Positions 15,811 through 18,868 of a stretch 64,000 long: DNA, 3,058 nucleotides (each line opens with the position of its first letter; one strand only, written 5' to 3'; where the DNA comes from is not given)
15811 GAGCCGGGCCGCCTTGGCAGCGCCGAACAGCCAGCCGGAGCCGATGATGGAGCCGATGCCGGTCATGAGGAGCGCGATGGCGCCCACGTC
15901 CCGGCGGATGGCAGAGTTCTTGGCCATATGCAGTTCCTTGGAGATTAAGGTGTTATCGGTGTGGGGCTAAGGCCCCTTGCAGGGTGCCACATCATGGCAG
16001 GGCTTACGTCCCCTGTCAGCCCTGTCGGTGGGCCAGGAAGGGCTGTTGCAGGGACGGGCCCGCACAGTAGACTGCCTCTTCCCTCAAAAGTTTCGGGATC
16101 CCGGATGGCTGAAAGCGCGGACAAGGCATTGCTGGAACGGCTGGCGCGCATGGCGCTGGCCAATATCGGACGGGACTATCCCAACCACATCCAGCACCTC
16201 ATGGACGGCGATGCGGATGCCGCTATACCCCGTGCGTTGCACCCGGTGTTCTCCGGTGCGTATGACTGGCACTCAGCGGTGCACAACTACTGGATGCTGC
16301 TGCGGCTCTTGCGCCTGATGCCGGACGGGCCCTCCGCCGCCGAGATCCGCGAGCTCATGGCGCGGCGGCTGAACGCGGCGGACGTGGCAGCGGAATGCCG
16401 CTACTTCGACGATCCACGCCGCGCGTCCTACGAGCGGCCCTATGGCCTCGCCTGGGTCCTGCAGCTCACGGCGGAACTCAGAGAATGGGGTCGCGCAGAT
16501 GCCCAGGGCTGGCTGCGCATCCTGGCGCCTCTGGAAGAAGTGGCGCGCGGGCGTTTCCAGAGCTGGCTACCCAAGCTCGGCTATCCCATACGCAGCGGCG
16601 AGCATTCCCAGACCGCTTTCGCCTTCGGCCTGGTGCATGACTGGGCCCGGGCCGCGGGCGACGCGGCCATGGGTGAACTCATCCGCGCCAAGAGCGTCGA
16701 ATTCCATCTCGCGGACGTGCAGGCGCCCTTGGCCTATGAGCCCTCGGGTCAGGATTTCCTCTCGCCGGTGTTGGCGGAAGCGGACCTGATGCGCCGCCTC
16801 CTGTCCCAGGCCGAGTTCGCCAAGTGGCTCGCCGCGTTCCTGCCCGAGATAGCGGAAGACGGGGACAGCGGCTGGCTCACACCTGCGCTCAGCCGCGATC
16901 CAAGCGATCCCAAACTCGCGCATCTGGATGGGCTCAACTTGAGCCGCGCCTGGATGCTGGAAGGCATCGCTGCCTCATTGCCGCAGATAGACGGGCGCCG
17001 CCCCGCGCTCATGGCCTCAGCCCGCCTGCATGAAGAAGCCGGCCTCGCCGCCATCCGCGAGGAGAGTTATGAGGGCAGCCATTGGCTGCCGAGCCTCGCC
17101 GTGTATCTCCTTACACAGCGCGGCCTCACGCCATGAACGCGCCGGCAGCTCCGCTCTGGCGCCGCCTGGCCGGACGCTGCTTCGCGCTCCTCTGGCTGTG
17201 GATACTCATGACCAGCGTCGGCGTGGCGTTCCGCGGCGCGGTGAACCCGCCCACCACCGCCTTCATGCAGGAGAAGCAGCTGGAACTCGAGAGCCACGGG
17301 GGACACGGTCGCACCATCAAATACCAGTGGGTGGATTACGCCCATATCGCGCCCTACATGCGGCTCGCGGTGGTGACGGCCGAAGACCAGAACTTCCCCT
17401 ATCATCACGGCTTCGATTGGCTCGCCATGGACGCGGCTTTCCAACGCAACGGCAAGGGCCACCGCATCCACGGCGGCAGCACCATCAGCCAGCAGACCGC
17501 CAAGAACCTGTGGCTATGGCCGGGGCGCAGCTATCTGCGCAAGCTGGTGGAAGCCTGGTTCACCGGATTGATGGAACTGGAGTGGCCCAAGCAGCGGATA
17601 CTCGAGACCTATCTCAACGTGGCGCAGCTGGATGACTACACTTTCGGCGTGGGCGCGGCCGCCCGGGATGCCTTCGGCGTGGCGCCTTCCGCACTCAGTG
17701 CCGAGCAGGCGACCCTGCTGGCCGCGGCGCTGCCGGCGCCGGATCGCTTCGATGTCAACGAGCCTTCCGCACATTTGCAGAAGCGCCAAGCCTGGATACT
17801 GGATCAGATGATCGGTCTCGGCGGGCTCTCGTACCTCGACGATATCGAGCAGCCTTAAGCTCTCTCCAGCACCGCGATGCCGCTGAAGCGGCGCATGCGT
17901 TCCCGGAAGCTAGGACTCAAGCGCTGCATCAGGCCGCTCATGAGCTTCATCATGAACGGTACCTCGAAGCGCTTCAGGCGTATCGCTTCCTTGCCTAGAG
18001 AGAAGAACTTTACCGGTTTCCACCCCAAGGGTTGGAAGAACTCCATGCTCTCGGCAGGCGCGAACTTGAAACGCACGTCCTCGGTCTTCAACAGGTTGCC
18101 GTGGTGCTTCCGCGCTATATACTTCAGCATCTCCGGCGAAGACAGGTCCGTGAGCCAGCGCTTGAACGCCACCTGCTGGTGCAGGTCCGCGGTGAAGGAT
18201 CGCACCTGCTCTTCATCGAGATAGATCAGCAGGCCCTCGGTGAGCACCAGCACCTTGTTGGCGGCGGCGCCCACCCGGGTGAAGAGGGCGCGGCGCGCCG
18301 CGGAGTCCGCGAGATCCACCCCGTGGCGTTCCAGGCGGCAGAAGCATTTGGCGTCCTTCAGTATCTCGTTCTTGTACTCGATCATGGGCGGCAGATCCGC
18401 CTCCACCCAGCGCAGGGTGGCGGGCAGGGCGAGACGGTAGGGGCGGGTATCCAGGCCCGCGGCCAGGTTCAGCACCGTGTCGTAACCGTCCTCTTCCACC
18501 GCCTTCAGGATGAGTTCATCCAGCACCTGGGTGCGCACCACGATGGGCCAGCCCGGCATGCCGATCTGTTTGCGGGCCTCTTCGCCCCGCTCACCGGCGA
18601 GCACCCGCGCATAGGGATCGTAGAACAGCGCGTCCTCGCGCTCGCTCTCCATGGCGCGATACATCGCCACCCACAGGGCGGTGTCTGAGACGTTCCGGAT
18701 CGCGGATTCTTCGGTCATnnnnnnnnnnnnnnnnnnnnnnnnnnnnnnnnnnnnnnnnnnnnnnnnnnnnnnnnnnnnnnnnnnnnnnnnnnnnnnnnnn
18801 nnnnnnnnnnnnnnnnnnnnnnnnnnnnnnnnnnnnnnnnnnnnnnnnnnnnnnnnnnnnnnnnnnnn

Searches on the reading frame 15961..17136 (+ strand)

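Call 6: search_protein_families(library=pfam, proteins=[window:15961-17136:+], max_evalue=0.1)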
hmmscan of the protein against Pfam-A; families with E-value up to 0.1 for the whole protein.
window:15961-17136:+ (391 aa): 1 family
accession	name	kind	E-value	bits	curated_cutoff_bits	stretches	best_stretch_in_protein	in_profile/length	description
PF11199.13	DUF2891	-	2.1e-124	415.3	25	1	60-382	2-324/325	Protein of unknown function (DUF2891)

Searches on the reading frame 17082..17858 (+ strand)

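Call 6: search_protein_families(library=pfam, proteins=[window:17082-17858:+], max_evalue=0.1)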
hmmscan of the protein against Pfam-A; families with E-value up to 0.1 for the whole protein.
window:17082-17858:+ (258 aa): 1 family
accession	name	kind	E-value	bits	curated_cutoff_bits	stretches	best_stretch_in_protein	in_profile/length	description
PF00912.28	Transgly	-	5.1e-46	156.8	27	1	79-243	12-177/178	Transglycosylase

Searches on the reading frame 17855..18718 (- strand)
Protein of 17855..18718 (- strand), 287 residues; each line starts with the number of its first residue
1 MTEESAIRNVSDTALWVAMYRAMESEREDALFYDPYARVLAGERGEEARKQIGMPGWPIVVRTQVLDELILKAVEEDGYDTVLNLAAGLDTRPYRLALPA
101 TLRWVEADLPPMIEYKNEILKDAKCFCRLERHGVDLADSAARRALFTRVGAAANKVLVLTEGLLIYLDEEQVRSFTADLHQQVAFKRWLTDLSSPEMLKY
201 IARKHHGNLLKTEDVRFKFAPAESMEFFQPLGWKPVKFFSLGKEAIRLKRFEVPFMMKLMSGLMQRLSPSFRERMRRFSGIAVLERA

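Call 6: search_protein_families(library=pfam, proteins=[window:17855-18718:-], max_evalue=0.1)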
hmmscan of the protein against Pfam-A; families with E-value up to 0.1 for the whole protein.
window:17855-18718:- (287 aa): 2 families
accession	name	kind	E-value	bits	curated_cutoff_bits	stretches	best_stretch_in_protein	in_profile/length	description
PF04072.20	LCM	-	1.8e-29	103.4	22.3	1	14-174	1-181/187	Leucine carboxyl methyltransferase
PF10094.14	DUF2332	-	0.04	13.8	25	1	49-193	157-293/334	Uncharacterized protein conserved in bacteria (DUF2332)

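Call 12: find_related_loci(query=window:17855-18718:-, collection=genome_contigs, flank=6000)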
Query window:17855-18718:- (287 aa) in genome_contigs; peptide patterns used: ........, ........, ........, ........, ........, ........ (x = any residue, [..] = any of these).
97 stretches matched a pattern; 65 encode a relative of the query (tblastn E <= 1e-3); 65 distinct loci.
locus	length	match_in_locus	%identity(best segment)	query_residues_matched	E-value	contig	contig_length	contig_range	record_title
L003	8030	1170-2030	74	1-287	3e-144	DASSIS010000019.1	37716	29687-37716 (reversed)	MAG TPA_asm: Gammaproteobacteria bacterium isolate SMAG_U1094 k141_1245112, whole genome shotgun sequence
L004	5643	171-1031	73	1-287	4e-142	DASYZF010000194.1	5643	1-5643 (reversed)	MAG TPA_asm: Gammaproteobacteria bacterium isolate SMAG_U6355 k141_602770, whole genome shotgun sequence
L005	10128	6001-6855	62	1-287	1e-110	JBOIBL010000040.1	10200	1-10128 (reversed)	MAG: Gammaproteobacteria bacterium isolate TC-S_metabat2.bin.339 k127_1655357, whole genome shotgun sequence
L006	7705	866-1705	52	7-286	3e-85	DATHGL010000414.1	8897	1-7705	MAG TPA_asm: Gemmatimonadales bacterium isolate SMAG_U12473 k141_22303, whole genome shotgun sequence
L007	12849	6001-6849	51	6-286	1e-82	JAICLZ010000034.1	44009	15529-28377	MAG: Gemmatimonadaceae bacterium isolate LS_ISSM_2_bin.92 k141_1401523_length_44009_cov_18.7218, whole genome shotgun se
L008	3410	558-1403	51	5-286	4e-82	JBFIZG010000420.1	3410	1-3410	MAG: Gemmatimonadales bacterium isolate Mix_sand14.2021.12.G.67 k141_2174435_length_3410_cov_10.0015, whole genome shotg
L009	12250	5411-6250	51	7-286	2e-81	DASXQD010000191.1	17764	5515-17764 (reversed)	MAG TPA_asm: Gemmatimonadaceae bacterium isolate SMAG_U5425 k141_5064635, whole genome shotgun sequence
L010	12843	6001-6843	49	5-287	4e-81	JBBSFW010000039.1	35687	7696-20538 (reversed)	MAG: Terriglobales bacterium isolate LS2_sbin.17 LS2_sbin.17_K_1145401_L_35687_cov_12.0000, whole genome shotgun sequenc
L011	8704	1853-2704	49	4-287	4e-81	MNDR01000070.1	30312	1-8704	MAG: Gemmatimonadetes bacterium 13_2_20CM_2_65_7 13_2_20cm_2_scaffold_323, whole genome shotgun sequence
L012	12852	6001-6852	48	1-286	2e-80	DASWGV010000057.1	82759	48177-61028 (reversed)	MAG TPA_asm: Gemmatimonadales bacterium isolate SMAG_U2825 k141_2630303, whole genome shotgun sequence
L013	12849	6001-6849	50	4-286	3e-80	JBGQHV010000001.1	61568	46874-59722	MAG: Gemmatimonadota bacterium isolate OBJ2_061818_070_64 k141_8908_length_61568_cov_53.6438, whole genome shotgun seque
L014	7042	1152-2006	49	2-286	3e-80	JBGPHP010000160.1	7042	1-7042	MAG: Gemmatimonadota bacterium isolate OBJ_0618_7090110_355 k141_401768_length_7042_cov_79.4083, whole genome shotgun se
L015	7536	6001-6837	50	7-285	5e-80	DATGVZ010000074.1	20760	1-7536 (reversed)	MAG TPA_asm: Gemmatimonadales bacterium isolate SMAG_U10569 k141_1534198, whole genome shotgun sequence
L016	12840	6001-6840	48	5-286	7e-80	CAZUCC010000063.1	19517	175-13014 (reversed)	MAG TPA_asm: uncultured Acidobacteriaceae bacterium isolate SRP273308_co1_154 genome assembly, contig: NODE_2990_length_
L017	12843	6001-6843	50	5-285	2e-79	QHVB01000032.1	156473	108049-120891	MAG: Gemmatimonadetes bacterium isolate AG14 14_0929_12_30cm_scaffold_73_curated, whole genome shotgun sequence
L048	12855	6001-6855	90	4-287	1e-141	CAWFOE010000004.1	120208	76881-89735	MAG: uncultured proteobacterium isolate MFD06092.bin.2.155 genome assembly, contig: contig_26886, whole genome shotgun s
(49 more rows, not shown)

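Call 85: find_encoding_contigs(protein=window:17855-18718:-, flank=4000, max_places=6)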
Protein window:17855-18718:- (287 aa): 6 contigs read that carry it; 4 places shown.
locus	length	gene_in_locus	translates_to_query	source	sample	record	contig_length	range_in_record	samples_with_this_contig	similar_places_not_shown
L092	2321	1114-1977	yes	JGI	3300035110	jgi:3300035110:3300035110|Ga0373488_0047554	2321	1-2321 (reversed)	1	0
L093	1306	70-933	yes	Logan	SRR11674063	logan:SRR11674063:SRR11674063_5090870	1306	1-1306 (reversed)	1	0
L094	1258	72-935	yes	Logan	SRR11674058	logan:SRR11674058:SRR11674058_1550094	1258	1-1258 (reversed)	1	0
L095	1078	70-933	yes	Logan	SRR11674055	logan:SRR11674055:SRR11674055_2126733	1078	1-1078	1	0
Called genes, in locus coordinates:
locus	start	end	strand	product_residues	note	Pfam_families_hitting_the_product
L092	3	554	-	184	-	?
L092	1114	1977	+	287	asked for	PF04072:LCM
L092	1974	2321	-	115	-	?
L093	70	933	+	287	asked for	PF04072:LCM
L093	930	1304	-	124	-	?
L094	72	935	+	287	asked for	PF04072:LCM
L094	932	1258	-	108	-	?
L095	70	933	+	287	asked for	PF04072:LCM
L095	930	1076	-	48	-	?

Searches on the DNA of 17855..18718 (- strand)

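Call 56: search_rna_families(sources=[L048, L003, L004, L005], threshold=gathering)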
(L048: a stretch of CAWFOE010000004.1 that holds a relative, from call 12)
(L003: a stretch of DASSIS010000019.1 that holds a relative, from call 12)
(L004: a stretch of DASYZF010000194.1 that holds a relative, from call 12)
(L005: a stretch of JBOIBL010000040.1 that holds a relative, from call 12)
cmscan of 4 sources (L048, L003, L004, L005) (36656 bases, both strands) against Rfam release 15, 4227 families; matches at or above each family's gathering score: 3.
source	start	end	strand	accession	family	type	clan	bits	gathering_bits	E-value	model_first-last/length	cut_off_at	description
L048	5647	5733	+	RF01051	c-di-GMP-I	Cis-reg; riboswitch;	CL00126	91.3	35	4e-17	1-87/87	no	c-di-GMP-I riboswitch aptamer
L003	951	1037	+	RF01051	c-di-GMP-I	Cis-reg; riboswitch;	CL00126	89.6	35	1.1e-16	1-87/87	no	c-di-GMP-I riboswitch aptamer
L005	4900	4987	+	RF01051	c-di-GMP-I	Cis-reg; riboswitch;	CL00126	75.8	35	2.5e-13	1-87/87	no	c-di-GMP-I riboswitch aptamer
